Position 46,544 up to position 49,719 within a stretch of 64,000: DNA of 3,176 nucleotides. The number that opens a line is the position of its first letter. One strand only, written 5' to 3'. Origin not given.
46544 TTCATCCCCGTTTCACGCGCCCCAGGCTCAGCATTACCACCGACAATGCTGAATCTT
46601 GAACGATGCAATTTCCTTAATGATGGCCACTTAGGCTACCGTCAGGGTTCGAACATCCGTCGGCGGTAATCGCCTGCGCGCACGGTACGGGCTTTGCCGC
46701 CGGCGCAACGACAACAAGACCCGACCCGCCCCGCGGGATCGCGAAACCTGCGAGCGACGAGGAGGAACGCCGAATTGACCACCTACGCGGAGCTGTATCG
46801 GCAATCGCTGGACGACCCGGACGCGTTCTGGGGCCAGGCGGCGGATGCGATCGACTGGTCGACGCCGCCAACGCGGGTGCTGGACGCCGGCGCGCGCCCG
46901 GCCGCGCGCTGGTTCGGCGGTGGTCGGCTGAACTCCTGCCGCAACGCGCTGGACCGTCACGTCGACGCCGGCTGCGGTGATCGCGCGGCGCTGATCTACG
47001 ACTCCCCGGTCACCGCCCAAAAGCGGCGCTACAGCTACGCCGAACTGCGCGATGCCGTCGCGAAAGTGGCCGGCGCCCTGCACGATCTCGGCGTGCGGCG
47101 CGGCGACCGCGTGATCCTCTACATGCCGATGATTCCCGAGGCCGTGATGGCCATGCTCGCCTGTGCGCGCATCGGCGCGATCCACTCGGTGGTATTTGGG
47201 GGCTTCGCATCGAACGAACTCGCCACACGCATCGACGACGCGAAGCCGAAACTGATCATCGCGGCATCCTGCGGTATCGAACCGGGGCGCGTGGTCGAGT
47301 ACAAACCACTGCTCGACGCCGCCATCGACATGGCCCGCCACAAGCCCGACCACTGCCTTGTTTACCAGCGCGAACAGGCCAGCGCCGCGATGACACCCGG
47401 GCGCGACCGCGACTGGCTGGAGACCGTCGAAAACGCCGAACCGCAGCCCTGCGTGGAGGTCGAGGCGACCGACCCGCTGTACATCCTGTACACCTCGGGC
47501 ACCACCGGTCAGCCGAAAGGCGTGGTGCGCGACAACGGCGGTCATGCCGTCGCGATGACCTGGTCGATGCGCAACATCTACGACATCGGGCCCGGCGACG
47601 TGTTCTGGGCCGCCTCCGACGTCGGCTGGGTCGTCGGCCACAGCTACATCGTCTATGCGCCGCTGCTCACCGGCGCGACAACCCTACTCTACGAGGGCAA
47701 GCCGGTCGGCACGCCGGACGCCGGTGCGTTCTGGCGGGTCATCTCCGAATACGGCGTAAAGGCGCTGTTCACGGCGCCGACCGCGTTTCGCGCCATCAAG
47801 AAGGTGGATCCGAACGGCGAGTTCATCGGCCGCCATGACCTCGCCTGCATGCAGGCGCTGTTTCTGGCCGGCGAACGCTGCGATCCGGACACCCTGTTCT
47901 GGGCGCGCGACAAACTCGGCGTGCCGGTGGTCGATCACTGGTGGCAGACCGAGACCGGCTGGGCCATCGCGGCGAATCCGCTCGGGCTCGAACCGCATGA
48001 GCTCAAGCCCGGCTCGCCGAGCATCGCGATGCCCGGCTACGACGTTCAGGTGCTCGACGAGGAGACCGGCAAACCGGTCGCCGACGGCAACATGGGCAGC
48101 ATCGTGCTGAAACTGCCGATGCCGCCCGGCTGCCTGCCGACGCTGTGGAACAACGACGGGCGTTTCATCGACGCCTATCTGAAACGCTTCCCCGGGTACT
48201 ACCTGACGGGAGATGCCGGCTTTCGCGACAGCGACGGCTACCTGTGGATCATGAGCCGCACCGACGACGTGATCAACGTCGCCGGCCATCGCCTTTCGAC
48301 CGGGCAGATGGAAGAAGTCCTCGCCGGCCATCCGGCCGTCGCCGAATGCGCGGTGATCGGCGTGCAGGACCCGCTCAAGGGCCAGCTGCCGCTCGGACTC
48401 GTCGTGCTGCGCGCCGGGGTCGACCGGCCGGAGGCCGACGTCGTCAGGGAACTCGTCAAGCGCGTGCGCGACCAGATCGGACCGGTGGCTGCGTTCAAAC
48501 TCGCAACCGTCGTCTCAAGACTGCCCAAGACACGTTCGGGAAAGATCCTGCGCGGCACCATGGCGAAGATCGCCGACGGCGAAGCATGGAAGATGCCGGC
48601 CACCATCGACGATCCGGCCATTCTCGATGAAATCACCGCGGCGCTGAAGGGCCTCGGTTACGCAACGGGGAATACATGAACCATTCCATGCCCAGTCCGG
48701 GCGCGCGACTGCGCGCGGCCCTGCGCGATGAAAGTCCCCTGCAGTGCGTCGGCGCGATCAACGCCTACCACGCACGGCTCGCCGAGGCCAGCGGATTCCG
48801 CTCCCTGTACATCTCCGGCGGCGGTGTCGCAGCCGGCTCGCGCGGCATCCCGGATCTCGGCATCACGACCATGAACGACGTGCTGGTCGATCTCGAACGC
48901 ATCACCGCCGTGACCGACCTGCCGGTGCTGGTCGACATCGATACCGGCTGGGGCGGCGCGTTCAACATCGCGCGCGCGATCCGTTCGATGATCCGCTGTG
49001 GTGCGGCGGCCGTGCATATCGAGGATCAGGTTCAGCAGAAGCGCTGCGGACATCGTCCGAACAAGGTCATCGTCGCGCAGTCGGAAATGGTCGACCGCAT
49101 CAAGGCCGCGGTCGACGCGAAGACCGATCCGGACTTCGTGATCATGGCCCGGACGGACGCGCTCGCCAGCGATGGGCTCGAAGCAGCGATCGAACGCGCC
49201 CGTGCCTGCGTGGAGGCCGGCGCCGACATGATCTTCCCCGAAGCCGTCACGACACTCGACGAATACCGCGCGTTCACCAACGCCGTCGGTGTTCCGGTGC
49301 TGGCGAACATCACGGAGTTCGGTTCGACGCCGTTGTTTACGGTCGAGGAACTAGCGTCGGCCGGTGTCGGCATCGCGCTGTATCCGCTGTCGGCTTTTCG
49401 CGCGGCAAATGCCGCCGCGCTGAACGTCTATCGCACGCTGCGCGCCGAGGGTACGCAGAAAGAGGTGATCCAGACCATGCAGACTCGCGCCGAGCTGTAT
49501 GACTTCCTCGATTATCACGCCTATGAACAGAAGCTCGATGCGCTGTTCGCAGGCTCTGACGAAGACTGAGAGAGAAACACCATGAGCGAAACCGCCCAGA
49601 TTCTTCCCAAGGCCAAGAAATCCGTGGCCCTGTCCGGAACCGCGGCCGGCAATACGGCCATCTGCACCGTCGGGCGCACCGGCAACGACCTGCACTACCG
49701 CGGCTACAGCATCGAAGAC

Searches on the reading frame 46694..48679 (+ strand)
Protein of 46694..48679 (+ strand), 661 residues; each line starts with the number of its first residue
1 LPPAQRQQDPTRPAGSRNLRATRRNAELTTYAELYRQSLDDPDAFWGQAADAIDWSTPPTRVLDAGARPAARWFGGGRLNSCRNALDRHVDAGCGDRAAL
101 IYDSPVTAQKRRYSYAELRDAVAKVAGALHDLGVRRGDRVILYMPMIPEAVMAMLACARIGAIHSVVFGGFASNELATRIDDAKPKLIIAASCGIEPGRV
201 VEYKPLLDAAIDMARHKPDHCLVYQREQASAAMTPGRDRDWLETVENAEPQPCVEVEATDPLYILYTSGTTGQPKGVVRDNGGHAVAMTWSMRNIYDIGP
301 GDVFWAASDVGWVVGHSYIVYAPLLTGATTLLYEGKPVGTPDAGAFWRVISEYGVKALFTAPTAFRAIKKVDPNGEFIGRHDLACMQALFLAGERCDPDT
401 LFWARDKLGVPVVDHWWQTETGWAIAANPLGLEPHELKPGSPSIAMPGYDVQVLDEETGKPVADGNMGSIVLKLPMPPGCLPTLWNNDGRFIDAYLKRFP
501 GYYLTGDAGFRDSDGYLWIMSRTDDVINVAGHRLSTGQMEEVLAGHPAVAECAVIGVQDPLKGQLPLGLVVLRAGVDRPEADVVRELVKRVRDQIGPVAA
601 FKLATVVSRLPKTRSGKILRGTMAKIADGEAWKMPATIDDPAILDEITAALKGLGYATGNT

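Call 35: search_protein_families(library=pfam, proteins=[window:46694-48679:+], max_evalue=0.00001)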
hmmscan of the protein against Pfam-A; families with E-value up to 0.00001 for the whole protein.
window:46694-48679:+ (661 aa): 3 families
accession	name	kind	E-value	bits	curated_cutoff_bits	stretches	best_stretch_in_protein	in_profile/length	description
PF00501.34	AMP-binding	-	1.8e-77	261.2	29.9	1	93-473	7-375/384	AMP-binding enzyme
PF13193.12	AMP-binding_C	-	4.3e-25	88.9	24.5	1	539-617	2-76/76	AMP-binding enzyme C-terminal domain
PF16177.11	ACAS_N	-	5.4e-21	74.6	27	1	31-85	1-55/55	Acetyl-coenzyme A synthetase N-terminus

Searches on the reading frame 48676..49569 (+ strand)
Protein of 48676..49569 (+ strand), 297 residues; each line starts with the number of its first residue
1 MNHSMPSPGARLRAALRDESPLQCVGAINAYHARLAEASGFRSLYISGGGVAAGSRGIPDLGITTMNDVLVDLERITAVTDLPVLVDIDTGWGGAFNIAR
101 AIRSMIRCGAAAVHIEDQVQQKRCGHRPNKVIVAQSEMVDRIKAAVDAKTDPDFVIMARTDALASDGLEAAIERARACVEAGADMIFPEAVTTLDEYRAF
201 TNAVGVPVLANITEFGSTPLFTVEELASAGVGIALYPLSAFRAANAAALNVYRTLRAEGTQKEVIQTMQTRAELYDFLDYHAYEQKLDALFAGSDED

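Call 35: search_protein_families(library=pfam, proteins=[window:48676-49569:+], max_evalue=0.00001)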
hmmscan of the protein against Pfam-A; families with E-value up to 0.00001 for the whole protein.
window:48676-49569:+ (297 aa): 2 families
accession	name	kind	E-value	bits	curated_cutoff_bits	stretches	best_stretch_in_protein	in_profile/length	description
PF13714.12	PEP_mutase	-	1.6e-44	152.8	31.5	1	14-254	3-238/240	Phosphoenolpyruvate phosphomutase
PF00463.27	ICL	-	4.9e-14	52.2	26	1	83-174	151-245/526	Isocitrate lyase family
